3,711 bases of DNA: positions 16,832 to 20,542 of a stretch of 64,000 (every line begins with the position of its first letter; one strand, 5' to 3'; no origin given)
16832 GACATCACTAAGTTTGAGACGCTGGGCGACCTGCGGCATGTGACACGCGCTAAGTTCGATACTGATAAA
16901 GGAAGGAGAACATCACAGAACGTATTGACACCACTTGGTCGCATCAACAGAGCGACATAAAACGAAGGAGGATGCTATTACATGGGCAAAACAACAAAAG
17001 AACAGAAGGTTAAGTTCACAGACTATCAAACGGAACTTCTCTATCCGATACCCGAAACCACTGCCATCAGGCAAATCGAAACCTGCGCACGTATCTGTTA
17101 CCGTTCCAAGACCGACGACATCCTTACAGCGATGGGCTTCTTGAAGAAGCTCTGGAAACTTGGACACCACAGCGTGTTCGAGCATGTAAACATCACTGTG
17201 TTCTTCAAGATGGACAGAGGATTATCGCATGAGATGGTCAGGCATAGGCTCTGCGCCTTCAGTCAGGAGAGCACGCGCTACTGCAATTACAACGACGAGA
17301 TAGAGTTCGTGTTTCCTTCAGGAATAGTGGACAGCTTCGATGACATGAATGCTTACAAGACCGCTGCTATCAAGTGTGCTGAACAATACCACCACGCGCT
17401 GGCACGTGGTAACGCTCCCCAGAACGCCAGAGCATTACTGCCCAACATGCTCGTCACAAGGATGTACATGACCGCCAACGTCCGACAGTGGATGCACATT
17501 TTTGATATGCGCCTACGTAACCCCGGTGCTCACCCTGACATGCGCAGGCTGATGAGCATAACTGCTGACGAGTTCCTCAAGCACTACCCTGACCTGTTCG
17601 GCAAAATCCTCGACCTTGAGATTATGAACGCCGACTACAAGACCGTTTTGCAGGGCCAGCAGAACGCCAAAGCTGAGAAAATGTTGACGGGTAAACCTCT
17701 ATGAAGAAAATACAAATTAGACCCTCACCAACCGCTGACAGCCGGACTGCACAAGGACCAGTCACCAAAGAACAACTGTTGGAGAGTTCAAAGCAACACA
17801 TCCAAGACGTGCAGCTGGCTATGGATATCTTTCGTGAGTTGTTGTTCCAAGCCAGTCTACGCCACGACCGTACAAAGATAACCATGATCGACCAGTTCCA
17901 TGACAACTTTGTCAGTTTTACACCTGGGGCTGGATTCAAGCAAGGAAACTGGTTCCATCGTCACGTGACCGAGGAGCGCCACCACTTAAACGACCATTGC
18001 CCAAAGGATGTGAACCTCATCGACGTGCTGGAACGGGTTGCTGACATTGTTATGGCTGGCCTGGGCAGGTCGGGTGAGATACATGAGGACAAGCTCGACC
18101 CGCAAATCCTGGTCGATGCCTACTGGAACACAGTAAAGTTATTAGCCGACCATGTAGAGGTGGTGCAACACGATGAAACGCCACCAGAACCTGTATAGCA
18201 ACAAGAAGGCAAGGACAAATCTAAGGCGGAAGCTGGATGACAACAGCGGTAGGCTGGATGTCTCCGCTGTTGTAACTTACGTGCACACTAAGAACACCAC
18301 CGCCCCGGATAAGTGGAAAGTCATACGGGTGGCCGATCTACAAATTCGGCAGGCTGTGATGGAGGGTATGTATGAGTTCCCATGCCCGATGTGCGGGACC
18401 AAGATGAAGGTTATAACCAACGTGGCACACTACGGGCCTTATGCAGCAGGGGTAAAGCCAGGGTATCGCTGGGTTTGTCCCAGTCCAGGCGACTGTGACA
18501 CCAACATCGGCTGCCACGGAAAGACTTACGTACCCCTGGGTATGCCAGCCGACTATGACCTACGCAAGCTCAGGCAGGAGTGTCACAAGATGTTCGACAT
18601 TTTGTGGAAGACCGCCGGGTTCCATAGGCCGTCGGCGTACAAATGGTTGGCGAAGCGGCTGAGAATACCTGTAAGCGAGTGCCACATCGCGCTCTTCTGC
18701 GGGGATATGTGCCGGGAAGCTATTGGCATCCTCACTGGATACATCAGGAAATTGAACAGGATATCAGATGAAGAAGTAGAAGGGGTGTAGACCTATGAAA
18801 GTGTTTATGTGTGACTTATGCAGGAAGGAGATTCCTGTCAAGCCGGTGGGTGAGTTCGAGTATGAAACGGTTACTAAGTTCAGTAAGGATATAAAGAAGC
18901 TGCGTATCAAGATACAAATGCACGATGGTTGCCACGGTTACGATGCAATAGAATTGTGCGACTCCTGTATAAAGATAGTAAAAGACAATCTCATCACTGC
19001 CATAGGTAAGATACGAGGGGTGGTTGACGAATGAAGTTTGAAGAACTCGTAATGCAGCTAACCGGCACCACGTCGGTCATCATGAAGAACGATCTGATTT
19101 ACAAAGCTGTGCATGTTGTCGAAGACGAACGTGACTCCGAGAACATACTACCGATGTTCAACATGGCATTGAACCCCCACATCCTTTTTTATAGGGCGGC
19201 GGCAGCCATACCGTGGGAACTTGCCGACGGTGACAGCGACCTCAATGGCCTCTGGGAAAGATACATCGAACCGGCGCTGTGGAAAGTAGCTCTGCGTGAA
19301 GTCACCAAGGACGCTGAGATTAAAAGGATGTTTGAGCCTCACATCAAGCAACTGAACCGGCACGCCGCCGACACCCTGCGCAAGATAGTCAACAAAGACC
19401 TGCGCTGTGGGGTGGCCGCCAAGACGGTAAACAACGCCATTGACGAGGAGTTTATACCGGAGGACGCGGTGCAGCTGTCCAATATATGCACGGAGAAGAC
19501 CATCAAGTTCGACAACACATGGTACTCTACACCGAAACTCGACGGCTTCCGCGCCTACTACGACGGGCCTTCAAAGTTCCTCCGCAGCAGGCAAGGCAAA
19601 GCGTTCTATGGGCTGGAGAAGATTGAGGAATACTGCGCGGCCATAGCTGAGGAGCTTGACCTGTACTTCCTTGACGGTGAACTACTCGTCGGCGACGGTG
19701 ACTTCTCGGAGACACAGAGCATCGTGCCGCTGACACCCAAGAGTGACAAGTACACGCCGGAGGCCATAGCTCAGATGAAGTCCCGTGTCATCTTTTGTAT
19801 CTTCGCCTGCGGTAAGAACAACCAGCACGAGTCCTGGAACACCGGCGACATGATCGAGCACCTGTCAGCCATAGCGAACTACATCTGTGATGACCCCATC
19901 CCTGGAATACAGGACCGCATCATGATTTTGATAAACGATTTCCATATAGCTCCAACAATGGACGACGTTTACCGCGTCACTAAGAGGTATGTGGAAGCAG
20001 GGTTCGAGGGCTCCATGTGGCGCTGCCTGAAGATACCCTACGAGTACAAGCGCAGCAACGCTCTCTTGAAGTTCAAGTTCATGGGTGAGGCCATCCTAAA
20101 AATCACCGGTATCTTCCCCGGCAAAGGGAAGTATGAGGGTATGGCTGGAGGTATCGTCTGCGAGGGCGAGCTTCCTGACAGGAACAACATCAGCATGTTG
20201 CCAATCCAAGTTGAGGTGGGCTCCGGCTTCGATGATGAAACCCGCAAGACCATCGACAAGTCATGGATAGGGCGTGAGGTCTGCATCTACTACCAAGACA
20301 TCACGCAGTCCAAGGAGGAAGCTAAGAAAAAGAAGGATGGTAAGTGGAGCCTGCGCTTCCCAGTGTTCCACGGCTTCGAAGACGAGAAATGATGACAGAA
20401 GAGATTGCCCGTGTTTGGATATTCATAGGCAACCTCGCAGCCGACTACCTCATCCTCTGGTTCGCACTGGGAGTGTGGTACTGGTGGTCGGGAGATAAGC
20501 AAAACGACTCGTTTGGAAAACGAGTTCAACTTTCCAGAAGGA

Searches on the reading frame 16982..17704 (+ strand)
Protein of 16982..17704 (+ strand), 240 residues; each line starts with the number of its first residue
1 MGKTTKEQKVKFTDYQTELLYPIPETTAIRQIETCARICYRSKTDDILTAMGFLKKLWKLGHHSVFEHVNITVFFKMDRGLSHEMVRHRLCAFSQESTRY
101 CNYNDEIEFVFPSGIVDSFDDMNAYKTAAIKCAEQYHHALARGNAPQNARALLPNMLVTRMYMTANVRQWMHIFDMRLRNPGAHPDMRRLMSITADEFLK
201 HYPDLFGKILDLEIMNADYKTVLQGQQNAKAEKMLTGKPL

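Call 31: search_protein_families(library=pfam, proteins=[window:16982-17704:+], max_evalue=0.01)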
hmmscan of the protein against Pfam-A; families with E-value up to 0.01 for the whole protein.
window:16982-17704:+ (240 aa): 1 family
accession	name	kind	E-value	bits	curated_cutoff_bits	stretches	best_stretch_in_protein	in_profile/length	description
PF02511.20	Thy1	-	5e-44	150.8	24.8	1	28-203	9-190/191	Thymidylate synthase complementing protein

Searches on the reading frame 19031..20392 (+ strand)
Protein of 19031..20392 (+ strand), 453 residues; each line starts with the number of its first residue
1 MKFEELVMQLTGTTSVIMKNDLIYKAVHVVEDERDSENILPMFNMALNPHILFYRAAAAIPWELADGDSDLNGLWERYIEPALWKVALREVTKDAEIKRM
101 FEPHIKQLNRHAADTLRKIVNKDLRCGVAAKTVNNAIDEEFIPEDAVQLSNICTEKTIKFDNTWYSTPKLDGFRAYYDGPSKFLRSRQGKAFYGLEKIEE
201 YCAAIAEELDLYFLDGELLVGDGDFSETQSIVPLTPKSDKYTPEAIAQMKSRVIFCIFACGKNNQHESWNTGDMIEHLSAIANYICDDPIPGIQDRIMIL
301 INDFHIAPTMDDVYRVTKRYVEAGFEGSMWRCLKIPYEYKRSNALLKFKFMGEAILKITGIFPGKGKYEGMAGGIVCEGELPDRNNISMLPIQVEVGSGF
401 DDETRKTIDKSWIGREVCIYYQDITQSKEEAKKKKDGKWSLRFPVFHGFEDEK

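Call 31: search_protein_families(library=pfam, proteins=[window:19031-20392:+], max_evalue=0.01)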
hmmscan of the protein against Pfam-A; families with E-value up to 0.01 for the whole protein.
window:19031-20392:+ (453 aa): 2 families
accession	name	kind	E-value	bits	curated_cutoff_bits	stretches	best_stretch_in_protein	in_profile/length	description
PF01068.26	DNA_ligase_A_M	-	3e-09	37.3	26.2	1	158-349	15-204/204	ATP dependent DNA ligase domain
PF14743.12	DNA_ligase_OB_2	-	4e-07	30.4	28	1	363-446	1-62/66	DNA ligase OB-like domain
